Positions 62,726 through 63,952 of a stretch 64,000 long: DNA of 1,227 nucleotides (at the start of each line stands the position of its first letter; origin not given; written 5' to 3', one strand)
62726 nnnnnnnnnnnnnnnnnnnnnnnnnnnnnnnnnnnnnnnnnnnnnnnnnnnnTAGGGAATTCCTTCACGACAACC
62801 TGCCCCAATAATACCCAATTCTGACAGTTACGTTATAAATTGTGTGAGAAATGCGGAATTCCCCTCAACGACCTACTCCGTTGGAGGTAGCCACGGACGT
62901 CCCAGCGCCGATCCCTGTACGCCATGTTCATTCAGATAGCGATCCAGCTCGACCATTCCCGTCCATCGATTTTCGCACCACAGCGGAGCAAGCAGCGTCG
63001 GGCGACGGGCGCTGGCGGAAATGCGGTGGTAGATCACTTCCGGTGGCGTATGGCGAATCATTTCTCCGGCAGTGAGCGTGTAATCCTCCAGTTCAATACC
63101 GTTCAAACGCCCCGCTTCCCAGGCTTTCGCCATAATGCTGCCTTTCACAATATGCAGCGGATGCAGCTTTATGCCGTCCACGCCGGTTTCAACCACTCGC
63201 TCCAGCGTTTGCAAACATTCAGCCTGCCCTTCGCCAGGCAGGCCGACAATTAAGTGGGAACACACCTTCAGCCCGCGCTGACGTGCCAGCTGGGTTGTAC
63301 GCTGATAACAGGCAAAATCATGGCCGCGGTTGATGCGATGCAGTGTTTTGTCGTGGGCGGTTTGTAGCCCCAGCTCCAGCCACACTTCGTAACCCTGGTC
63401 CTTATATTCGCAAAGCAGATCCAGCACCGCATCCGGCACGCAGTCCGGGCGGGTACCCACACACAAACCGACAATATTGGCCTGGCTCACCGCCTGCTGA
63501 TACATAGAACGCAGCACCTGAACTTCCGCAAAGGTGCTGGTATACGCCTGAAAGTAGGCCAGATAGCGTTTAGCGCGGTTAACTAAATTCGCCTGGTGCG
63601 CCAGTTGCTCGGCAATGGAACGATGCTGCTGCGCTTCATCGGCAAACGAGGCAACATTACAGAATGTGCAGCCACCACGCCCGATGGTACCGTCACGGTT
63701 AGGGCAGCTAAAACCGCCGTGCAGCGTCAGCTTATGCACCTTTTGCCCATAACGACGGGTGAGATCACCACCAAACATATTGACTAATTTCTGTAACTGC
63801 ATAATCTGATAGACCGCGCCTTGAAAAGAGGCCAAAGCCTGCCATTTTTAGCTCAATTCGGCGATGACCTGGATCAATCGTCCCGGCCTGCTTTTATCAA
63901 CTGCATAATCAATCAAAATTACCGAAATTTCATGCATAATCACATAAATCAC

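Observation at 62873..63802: Radical-SAM-like protein yhcC with an atypical Cys spacing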

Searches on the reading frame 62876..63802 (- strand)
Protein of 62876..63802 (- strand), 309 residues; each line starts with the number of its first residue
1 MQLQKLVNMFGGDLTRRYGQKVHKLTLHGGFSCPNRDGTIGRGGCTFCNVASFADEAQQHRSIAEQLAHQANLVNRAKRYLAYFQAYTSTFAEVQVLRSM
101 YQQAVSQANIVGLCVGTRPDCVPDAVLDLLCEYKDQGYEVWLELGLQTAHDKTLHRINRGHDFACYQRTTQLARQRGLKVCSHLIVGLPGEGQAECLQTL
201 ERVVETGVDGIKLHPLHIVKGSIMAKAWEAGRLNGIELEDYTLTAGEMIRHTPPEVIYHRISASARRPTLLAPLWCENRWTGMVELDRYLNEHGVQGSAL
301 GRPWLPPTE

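Call 5: search_protein_families(proteins=[window:62876-63802:-], library=ncbifam, max_evalue=0.01)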
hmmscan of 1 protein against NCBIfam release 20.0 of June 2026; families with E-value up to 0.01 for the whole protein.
window:62876-63802:- (309 aa): 31 families (the best 25 are shown)
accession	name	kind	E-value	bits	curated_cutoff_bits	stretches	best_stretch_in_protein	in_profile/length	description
TIGR01212.1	TIGR01212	equivalog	3.7e-142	472.9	180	1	6-301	1-301/302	tRNA modification radical SAM protein MnmL/YtqA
TIGR01211.1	ELP3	subfamily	7.5e-19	67.6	350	1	64-261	148-342/522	tRNA uridine(34) 5-carboxymethylaminomethyl modification radical SAM/GNAT enzyme Elp3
TIGR04013.1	B12_SAM_MJ_1487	hypoth_equivalog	8.2e-17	61.1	251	1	44-214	163-343/382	TIGR04013 family B12-binding domain/radical SAM domain-containing protein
NF006065.0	PRK08207.2-4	equivalog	2.4e-13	49.9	922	1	116-232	266-382/484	coproporphyrinogen III oxidase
TIGR04014.1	B12_SAM_MJ_0865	equivalog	3.4e-12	45.9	360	1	43-210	171-340/434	methyl-coenzyme M reductase glutamine C-methyltransferase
TIGR03994.1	rSAM_HemZ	equivalog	1.1e-11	44.5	321.4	1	99-230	161-290/401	coproporphyrinogen dehydrogenase HemZ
NF006060.0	PRK08207.1-3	equivalog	3.5e-10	39.2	653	1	95-226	225-354/477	coproporphyrinogen III oxidase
TIGR01210.1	TIGR01210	equivalog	7.4e-10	38.6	212.15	1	43-231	31-225/313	archaeosine biosynthesis radical SAM protein RaSEA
NF006066.0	PRK08207.2-5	equivalog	1.3e-09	37.2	1117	1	142-226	309-394/518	coproporphyrinogen III oxidase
NF006064.0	PRK08207.2-2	equivalog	5e-09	35.7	504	1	145-227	267-349/465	coproporphyrinogen III oxidase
NF006062.0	PRK08207.1-5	equivalog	1.1e-08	34.4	1007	1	97-225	226-352/476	coproporphyrinogen III oxidase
TIGR04107.1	rSAM_HutW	equivalog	3.2e-08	32.8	400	1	143-234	156-248/419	heme anaerobic degradation radical SAM methyltransferase ChuW/HutW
NF006061.0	PRK08207.1-4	equivalog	3.1e-07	29.6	702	1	96-227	250-379/501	coproporphyrinogen III oxidase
NF006067.1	PRK08208.1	equivalog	3.5e-07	29.5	380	1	45-229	49-240/427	STM4012 family radical SAM protein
TIGR00089.1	TIGR00089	subfamily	1.5e-06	27.3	251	1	44-211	152-323/429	MiaB/RimO family radical SAM methylthiotransferase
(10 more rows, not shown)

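Call 7: profile_search(protein=window:62876-63802:-)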
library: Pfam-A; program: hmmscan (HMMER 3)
A. the first sequence (309 residues): domains with independent E <= 10: 2; with E <= 0.001: 2
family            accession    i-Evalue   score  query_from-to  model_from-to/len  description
Radical_SAM_C     PF16199.10    2.1e-19    69.8     208-291         1-84/85  Radical_SAM C-terminal domain
Radical_SAM       PF04055.27    6.6e-19    69.1      43-202         9-165/166  Radical SAM superfamily

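Call 10: search_solved_structures(query=window:62876-63802:-, max_evalue=0.01, show_alignments=2)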
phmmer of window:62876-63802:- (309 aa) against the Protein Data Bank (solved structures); distinct sequences matched with E-value up to 0.01: 10.
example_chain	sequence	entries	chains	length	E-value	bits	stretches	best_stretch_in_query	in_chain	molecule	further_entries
5l7j_A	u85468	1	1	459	1.6e-14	57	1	105-254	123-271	ELP3 family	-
5l7l_A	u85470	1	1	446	2.2e-14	56.5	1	105-254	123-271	ELP3 family, ELP3 family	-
6ia6_A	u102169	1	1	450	2.3e-14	56.5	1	105-254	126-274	ELP3 family, ELP3 family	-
6qk7_C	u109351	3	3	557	2.6e-12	49.8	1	103-268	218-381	Elongator complex protein 3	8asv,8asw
8ptx_C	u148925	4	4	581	4.9e-12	48.8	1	106-268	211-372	Elongator complex protein 3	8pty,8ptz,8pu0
8avg_C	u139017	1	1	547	1e-11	47.8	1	107-268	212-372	Elongator complex protein 3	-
6iad_A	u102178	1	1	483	4e-10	42.6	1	107-236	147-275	Histone acetyltransferase, ELP3 family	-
6iaz_A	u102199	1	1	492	4.1e-10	42.5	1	107-235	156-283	Histone acetyltransferase, ELP3 family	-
6ia8_A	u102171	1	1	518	4.5e-10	42.4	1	107-235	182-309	Histone acetyltransferase, ELP3 family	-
9ccb_A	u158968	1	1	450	3.2e-08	36.3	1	43-210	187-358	Radical SAM core domain-containing protein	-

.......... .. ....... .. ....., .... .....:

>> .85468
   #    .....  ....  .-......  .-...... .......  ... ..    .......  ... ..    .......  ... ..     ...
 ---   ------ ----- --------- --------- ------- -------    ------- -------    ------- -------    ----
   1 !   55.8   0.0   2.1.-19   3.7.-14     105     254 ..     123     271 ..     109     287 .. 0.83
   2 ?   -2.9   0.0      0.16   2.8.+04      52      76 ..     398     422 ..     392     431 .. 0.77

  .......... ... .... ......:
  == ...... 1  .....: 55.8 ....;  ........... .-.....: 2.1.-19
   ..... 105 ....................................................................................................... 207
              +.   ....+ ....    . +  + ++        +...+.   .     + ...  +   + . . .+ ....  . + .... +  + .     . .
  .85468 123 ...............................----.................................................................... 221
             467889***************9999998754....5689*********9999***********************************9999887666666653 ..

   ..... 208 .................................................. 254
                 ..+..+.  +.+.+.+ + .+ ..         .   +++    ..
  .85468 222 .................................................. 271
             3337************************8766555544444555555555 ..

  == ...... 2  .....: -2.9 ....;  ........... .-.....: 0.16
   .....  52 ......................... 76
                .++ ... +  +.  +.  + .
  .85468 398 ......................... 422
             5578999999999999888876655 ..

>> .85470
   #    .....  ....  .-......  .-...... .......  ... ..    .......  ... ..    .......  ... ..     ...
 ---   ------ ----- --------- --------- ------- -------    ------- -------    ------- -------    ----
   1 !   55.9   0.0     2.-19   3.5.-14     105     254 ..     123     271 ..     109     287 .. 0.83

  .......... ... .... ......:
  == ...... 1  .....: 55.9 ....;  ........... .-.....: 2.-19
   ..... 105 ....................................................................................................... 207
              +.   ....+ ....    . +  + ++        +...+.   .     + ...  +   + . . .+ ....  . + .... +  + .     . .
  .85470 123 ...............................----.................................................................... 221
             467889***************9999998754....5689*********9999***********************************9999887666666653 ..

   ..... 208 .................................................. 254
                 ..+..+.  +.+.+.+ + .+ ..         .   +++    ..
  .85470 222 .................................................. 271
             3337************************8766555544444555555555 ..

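Call 20: find_homologous_proteins(query=window:62876-63802:-, max_evalue=0.00001)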
Query window:62876-63802:- (309 aa): 7999 proteins with E <= 0.00001 among 8000 candidates; the best 120 are listed.
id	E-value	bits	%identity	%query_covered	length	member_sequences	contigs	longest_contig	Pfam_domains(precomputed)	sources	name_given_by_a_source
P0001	2.8e-211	718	100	100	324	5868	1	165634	PF16199.11,PF04055.28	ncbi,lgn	ncbi:TIGR01212 family radical SAM protein [Escherichia coli]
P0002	2.1e-199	679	94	100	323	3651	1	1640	PF16199.11,PF04055.28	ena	-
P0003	1.9e-194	663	91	99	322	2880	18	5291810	PF16199.11,PF04055.28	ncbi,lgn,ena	-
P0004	1.9e-192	656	90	99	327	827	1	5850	PF16199.11,PF04055.28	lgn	-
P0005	1.7e-191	653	91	99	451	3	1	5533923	PF16199.11,PF04055.28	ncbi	-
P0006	9.6e-188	641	89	99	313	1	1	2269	PF16199.11,PF04055.28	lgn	-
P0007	1.3e-187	640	90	98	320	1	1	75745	PF16199.11,PF04055.28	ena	-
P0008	7.5e-187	638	88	99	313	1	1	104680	PF16199.11,PF04055.28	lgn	-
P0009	1.2e-186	637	92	100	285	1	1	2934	PF16199.11,PF04055.28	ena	-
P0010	1.5e-186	637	88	100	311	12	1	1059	PF16199.11,PF04055.28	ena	-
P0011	1.8e-186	637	88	99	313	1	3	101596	PF16199.11,PF04055.28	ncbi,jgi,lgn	-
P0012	2.5e-186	636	89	99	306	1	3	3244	PF16199.11,PF04055.28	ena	-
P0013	3.2e-186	636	89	99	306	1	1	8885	PF16199.11,PF04055.28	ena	-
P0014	4.5e-186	635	88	99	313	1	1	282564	PF16199.11,PF04055.28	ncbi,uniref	ncbi:TIGR01212 family radical SAM protein [Leclercia pneumoniae]|uniref:TIGR01212 family radical SAM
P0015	5.0e-186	635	88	99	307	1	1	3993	PF16199.11,PF04055.28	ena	-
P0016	8.3e-186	635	88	100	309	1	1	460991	PF16199.11,PF04055.28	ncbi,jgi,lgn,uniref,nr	ncbi:TIGR01212 family radical SAM protein [Enterobacter sp.]|uniref:TIGR01212 family radical SAM pro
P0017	1.2e-185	634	89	99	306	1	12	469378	PF16199.11,PF04055.28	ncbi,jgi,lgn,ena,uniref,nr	ncbi:TIGR01212 family radical SAM protein [Pseudescherichia sp.]|uniref:TIGR01212 family radical SAM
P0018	1.4e-185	634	89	98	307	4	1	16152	PF16199.11,PF04055.28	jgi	-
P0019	1.5e-185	634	87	99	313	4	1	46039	PF16199.11,PF04055.28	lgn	-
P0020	1.9e-185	633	89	99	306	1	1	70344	PF16199.11,PF04055.28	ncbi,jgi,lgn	-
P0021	1.9e-185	633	89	99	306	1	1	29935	PF16199.11,PF04055.28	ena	-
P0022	2.0e-185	633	89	99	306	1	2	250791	PF16199.11,PF04055.28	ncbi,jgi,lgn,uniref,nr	ncbi:TIGR01212 family radical SAM protein [Pseudescherichia sp.]|uniref:TIGR01212 family radical SAM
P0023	2.0e-185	633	89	99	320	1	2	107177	PF16199.11,PF04055.28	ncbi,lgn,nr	ncbi:TIGR01212 family radical SAM protein [Pluralibacter gergoviae]|nr:TIGR01212 family radical SAM 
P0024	2.2e-185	633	88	99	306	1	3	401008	PF16199.11,PF04055.28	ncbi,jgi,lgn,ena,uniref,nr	ncbi:TIGR01212 family radical SAM protein [Pseudescherichia sp.]|uniref:TIGR01212 family radical SAM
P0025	2.3e-185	633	89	99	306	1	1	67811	PF16199.11,PF04055.28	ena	-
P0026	2.5e-185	633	88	99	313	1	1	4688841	PF16199.11,PF04055.28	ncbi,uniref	ncbi:TIGR01212 family radical SAM protein [Leclercia pneumoniae]|uniref:TIGR01212 family radical SAM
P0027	2.7e-185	633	86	99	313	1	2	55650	PF16199.11,PF04055.28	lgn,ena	-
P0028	2.9e-185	633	88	99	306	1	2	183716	PF16199.11,PF04055.28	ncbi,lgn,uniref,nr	ncbi:TIGR01212 family radical SAM protein [Escherichia sp. ESNIH1]|uniref:TIGR01212 family radical S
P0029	3.2e-185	633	88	98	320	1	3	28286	PF16199.11,PF04055.28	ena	-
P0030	3.3e-185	633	88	99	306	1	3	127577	PF16199.11,PF04055.28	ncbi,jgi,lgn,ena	-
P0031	4.0e-185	632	89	98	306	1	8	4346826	PF16199.11,PF04055.28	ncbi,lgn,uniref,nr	ncbi:TIGR01212 family radical SAM protein [Pseudescherichia vulneris]|uniref:TIGR01212 family radica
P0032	4.4e-185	632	88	99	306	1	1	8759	PF16199.11,PF04055.28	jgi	-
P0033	4.5e-185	632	87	99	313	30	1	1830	PF16199.11,PF04055.28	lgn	-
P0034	4.7e-185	632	88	100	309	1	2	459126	PF16199.11,PF04055.28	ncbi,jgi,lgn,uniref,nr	ncbi:TIGR01212 family radical SAM protein [Enterobacter sp.]|uniref:TIGR01212 family radical SAM pro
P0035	6.2e-185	632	88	99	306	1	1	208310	PF16199.11,PF04055.28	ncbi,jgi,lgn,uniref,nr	ncbi:TIGR01212 family radical SAM protein [Pseudescherichia sp.]|uniref:TIGR01212 family radical SAM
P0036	7.5e-185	631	88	99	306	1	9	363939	PF16199.11,PF04055.28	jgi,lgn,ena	-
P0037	7.6e-185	631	89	99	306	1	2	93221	PF16199.11,PF04055.28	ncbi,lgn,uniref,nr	ncbi:TIGR01212 family radical SAM protein [Pseudescherichia sp.]|uniref:TIGR01212 family radical SAM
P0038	7.8e-185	631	88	99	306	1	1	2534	PF16199.11,PF04055.28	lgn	-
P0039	8.3e-185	631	88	98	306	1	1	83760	PF16199.11,PF04055.28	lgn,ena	-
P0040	8.4e-185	631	89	99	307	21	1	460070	PF16199.11,PF04055.28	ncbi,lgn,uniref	ncbi:TIGR01212 family radical SAM protein [Pseudescherichia vulneris]|uniref:TIGR01212 family radica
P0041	1.0e-184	631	88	99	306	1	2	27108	PF16199.11,PF04055.28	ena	-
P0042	1.0e-184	631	88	99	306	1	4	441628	PF16199.11,PF04055.28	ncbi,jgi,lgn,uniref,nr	ncbi:TIGR01212 family radical SAM protein [Pseudescherichia sp.]|uniref:TIGR01212 family radical SAM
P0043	1.0e-184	631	89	99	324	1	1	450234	PF16199.11,PF04055.28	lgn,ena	-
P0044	1.1e-184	631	88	99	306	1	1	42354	PF16199.11,PF04055.28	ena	-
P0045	1.2e-184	631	87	99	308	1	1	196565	PF16199.11,PF04055.28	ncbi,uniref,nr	ncbi:TIGR01212 family radical SAM protein [Enterobacter sp. Bisph1]|uniref:TIGR01212 family radical 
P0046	1.3e-184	631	88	98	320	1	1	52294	PF16199.11,PF04055.28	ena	-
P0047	1.4e-184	631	87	99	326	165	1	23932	PF16199.11,PF04055.28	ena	-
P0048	1.5e-184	630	87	99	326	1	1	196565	PF16199.11,PF04055.28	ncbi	-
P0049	1.6e-184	630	88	99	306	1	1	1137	PF16199.11,PF04055.28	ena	-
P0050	2.1e-184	630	89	99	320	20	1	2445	PF16199.11,PF04055.28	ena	-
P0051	2.3e-184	630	87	99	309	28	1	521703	PF16199.11,PF04055.28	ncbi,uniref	ncbi:TIGR01212 family radical SAM protein [Atlantibacter hermannii]|uniref:TIGR01212 family radical 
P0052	2.4e-184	630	88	99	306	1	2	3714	PF16199.11,PF04055.28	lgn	-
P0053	3.1e-184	629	87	99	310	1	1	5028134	PF16199.11,PF04055.28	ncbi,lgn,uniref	ncbi:TIGR01212 family radical SAM protein [Dryocola sp. BD626]|uniref:TIGR01212 family radical SAM p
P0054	4.3e-184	629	88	98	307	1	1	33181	PF16199.11,PF04055.28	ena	-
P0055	6.4e-184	628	88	99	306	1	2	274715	PF16199.11,PF04055.28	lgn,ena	-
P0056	8.9e-184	628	87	98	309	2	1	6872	PF16199.11,PF04055.28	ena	-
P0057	9.2e-184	628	87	100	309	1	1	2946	PF16199.11,PF04055.28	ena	-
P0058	9.9e-184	628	88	98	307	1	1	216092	PF16199.11,PF04055.28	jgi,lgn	-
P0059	1.3e-183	627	88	99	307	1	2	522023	PF16199.11,PF04055.28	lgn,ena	-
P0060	1.3e-183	627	88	99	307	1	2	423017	PF16199.11,PF04055.28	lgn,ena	-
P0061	1.6e-183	627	88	98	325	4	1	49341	PF16199.11,PF04055.28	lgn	-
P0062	1.8e-183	627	87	99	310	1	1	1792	PF16199.11,PF04055.28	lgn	-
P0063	2.1e-183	627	87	99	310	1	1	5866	PF16199.11,PF04055.28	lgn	-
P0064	2.3e-183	626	88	98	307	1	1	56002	PF16199.11,PF04055.28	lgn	-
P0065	2.7e-183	626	88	99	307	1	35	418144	PF16199.11,PF04055.28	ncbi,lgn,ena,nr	ncbi:MAG: TIGR01212 family radical SAM protein [Pseudescherichia vulneris]|nr:TIGR01212 family radic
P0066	3.2e-183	626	89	98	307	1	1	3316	PF16199.11,PF04055.28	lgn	-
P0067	7.5e-183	625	86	99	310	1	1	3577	PF16199.11,PF04055.28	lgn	-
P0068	8.4e-183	625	86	99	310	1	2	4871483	PF16199.11,PF04055.28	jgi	jgi:radical SAM protein (TIGR01212 family)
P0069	9.8e-183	624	90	100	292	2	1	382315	PF16199.11,PF04055.28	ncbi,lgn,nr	ncbi:TIGR01212 family radical SAM protein [Salmonella enterica]|nr:TIGR01212 family radical SAM prot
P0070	1.3e-182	624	87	99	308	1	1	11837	PF16199.11,PF04055.28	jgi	-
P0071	2.1e-182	623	88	98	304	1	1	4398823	PF16199.11,PF04055.28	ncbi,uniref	ncbi:TIGR01212 family radical SAM protein, partial [Pseudescherichia vulneris]|uniref:TIGR01212 fami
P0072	5.5e-182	622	87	99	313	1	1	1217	PF16199.11,PF04055.28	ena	-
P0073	5.5e-182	622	86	99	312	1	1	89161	PF16199.11,PF04055.28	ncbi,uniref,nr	ncbi:TIGR01212 family radical SAM protein [Shimwellia pseudoproteus]|uniref:TIGR01212 family radical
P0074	6.4e-182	622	86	99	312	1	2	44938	PF16199.11,PF04055.28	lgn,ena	-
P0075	6.9e-182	622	86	98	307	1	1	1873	PF16199.11,PF04055.28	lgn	-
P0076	2.0e-181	620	89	99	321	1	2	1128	PF16199.11,PF04055.28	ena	-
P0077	2.8e-181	620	86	99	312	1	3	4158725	PF16199.11,PF04055.28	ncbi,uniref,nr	ncbi:radical SAM protein [Shimwellia blattae DSM 4481 = NBRC 105725]|uniref:Radical SAM protein n=1 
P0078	3.0e-181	620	88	98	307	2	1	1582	PF16199.11,PF04055.28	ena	-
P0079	3.7e-181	619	86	98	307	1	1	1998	PF16199.11,PF04055.28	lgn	-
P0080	4.1e-181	619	86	99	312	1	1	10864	PF16199.11,PF04055.28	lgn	-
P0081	9.1e-181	618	90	100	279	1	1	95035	PF16199.11,PF04055.28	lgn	-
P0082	6.1e-180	615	85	98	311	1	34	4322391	PF16199.11,PF04055.28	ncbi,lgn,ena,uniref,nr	ncbi:TIGR01212 family radical SAM protein [Cronobacter sakazakii]|uniref:TIGR01212 family radical SA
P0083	6.7e-180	615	85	99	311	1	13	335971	PF16199.11,PF04055.28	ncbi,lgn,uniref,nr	ncbi:TIGR01212 family radical SAM protein [Cronobacter sakazakii]|uniref:TIGR01212 family radical SA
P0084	7.4e-180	615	84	99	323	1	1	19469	PF16199.11,PF04055.28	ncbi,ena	-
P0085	1.1e-179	614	85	99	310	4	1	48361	PF16199.11,PF04055.28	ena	-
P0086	1.2e-179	614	85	98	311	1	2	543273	PF16199.11,PF04055.28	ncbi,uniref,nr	ncbi:TIGR01212 family radical SAM protein [Cronobacter sakazakii]|uniref:TIGR01212 family radical SA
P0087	1.6e-179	614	86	98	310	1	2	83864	PF16199.11,PF04055.28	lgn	-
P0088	1.7e-179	614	84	99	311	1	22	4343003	PF16199.11,PF04055.28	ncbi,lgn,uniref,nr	ncbi:TIGR01212 family radical SAM protein [Cronobacter sakazakii]|uniref:TIGR01212 family radical SA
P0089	2.0e-179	614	85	98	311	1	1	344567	PF16199.11,PF04055.28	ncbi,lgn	ncbi:TIGR01212 family radical SAM protein [Cronobacter sakazakii]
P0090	2.1e-179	613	86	98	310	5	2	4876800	PF16199.11,PF04055.28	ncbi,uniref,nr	ncbi:coproporphyrinogen III oxidase [Cedecea davisae]|uniref:Radical SAM protein family n=1 Tax=Cede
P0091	2.2e-179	613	85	98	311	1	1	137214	PF16199.11,PF04055.28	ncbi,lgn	ncbi:TIGR01212 family radical SAM protein [Cronobacter sakazakii]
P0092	2.3e-179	613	85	99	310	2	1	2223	PF16199.11,PF04055.28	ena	-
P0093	2.3e-179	613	85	99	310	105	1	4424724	PF16199.11,PF04055.28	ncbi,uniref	ncbi:TIGR01212 family radical SAM protein [Dryocola sp. BD613]|uniref:TIGR01212 family radical SAM p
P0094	2.6e-179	613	85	99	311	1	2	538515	PF16199.11,PF04055.28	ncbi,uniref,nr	ncbi:TIGR01212 family radical SAM protein [Cronobacter sakazakii]|uniref:TIGR01212 family radical SA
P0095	2.9e-179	613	85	98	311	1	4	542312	PF16199.11,PF04055.28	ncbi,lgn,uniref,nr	ncbi:TIGR01212 family radical SAM protein [Cronobacter sakazakii]|uniref:TIGR01212 family radical SA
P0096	3.2e-179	613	85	98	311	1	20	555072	PF16199.11,PF04055.28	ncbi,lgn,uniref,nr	ncbi:TIGR01212 family radical SAM protein [Cronobacter sakazakii]|uniref:TIGR01212 family radical SA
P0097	3.6e-179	613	84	99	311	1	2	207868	PF16199.11,PF04055.28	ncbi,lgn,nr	ncbi:TIGR01212 family radical SAM protein [Cronobacter sakazakii]|nr:TIGR01212 family radical SAM pr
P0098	4.0e-179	613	86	98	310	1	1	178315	PF16199.11,PF04055.28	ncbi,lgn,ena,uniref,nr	ncbi:TIGR01212 family radical SAM protein [Cedecea davisae]|uniref:TIGR01212 family radical SAM prot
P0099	4.4e-179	612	85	98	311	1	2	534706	PF16199.11,PF04055.28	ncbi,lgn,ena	ncbi:TIGR01212 family radical SAM protein [Cronobacter sakazakii]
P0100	4.7e-179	612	85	99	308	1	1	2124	PF16199.11,PF04055.28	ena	-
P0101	5.1e-179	612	85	99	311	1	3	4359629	PF16199.11,PF04055.28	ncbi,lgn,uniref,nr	ncbi:TIGR01212 family radical SAM protein [Cronobacter sakazakii]|uniref:TIGR01212 family radical SA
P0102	6.3e-179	612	85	98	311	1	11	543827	PF16199.11,PF04055.28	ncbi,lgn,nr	ncbi:TIGR01212 family radical SAM protein [Cronobacter sakazakii]|nr:TIGR01212 family radical SAM pr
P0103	6.7e-179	612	85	99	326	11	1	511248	PF16199.11,PF04055.28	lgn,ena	-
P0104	7.6e-179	612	85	98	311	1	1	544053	PF16199.11,PF04055.28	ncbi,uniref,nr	ncbi:TIGR01212 family radical SAM protein [Cronobacter sakazakii]|uniref:TIGR01212 family radical SA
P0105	8.3e-179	612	85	98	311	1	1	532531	PF16199.11,PF04055.28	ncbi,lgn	ncbi:TIGR01212 family radical SAM protein [Cronobacter sakazakii]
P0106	8.7e-179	611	85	98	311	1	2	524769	PF16199.11,PF04055.28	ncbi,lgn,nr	ncbi:TIGR01212 family radical SAM protein [Cronobacter malonaticus]|nr:TIGR01212 family radical SAM 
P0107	9.6e-179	611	84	99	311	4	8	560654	PF16199.11,PF04055.28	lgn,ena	-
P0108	1.0e-178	611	84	98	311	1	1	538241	PF16199.11,PF04055.28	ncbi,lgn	ncbi:TIGR01212 family radical SAM protein [Cronobacter sakazakii]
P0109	1.1e-178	611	84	98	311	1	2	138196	PF16199.11,PF04055.28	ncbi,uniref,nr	ncbi:TIGR01212 family radical SAM protein [Cronobacter sakazakii]|uniref:TIGR01212 family radical SA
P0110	1.1e-178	611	85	98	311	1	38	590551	PF16199.11,PF04055.28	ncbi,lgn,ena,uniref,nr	ncbi:TIGR01212 family radical SAM protein [Cronobacter sakazakii]|uniref:TIGR01212 family radical SA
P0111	1.1e-178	611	84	99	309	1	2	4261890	PF16199.11,PF04055.28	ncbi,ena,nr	ncbi:TIGR01212 family radical SAM protein [Salmonella enterica subsp. enterica serovar Choleraesuis]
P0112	1.2e-178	611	85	98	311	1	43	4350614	PF16199.11,PF04055.28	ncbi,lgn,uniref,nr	ncbi:TIGR01212 family radical SAM protein [Cronobacter sakazakii]|uniref:TIGR01212 family radical SA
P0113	1.2e-178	611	85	98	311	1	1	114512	PF16199.11,PF04055.28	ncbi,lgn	ncbi:TIGR01212 family radical SAM protein [Cronobacter sakazakii]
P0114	1.2e-178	611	85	98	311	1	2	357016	PF16199.11,PF04055.28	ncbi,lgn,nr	ncbi:TIGR01212 family radical SAM protein [Cronobacter sakazakii]|nr:TIGR01212 family radical SAM pr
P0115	1.2e-178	611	86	99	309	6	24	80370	PF16199.11,PF04055.28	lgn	-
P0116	1.2e-178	611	85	98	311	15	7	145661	PF16199.11,PF04055.28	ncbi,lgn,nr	ncbi:TIGR01212 family radical SAM protein [Cronobacter sakazakii]|nr:TIGR01212 family radical SAM pr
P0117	1.5e-178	611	84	98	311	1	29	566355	PF16199.11,PF04055.28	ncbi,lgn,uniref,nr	ncbi:TIGR01212 family radical SAM protein [Cronobacter sakazakii]|uniref:TIGR01212 family radical SA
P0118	1.5e-178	611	84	98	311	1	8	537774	PF16199.11,PF04055.28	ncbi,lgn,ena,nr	ncbi:TIGR01212 family radical SAM protein [Cronobacter sakazakii]|nr:TIGR01212 family radical SAM pr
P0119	1.5e-178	611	84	98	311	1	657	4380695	PF16199.11,PF04055.28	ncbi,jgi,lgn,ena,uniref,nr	ncbi:TIGR01212 family radical SAM protein [Cronobacter sakazakii]|uniref:TIGR01212 family radical SA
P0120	1.6e-178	611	84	98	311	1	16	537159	PF16199.11,PF04055.28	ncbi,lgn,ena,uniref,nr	ncbi:TIGR01212 family radical SAM protein [Cronobacter sakazakii]|uniref:TIGR01212 family radical SA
